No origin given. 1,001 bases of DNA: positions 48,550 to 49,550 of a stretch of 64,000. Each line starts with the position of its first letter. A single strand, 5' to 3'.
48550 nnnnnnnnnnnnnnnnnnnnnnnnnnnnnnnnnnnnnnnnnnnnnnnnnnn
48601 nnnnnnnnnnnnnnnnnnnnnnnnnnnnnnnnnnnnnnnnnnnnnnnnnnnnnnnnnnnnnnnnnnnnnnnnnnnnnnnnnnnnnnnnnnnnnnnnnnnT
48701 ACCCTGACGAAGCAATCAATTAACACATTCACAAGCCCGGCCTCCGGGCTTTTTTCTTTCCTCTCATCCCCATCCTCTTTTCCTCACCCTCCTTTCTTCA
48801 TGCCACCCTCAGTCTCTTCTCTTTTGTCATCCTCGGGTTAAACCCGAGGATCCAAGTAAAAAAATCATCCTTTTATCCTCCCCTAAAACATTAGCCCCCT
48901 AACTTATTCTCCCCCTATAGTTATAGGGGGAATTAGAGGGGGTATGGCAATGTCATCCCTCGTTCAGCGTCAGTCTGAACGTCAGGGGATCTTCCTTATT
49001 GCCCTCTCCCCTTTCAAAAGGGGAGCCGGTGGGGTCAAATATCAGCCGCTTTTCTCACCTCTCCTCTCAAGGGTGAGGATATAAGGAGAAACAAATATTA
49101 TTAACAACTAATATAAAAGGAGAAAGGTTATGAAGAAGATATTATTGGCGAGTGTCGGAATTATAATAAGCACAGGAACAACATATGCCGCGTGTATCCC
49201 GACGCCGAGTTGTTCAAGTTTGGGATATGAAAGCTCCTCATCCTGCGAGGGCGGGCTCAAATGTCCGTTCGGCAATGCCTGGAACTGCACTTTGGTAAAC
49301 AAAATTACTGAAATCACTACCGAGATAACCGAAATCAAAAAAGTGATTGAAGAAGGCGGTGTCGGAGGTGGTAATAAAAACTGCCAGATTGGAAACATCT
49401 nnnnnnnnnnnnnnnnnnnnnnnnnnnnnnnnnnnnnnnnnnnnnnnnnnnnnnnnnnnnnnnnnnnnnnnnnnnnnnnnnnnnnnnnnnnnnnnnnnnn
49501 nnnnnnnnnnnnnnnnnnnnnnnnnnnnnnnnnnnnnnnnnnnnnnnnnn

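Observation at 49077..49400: Recent duplication with divergence after ~80 codons between family copies B (49130) and C (63449)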

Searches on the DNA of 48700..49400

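Call 31: search_rna_families(source=window, start=48700, end=49400, threshold=evalue, max_evalue=1)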
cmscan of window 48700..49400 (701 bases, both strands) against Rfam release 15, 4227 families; matches with E-value up to 1: 0.
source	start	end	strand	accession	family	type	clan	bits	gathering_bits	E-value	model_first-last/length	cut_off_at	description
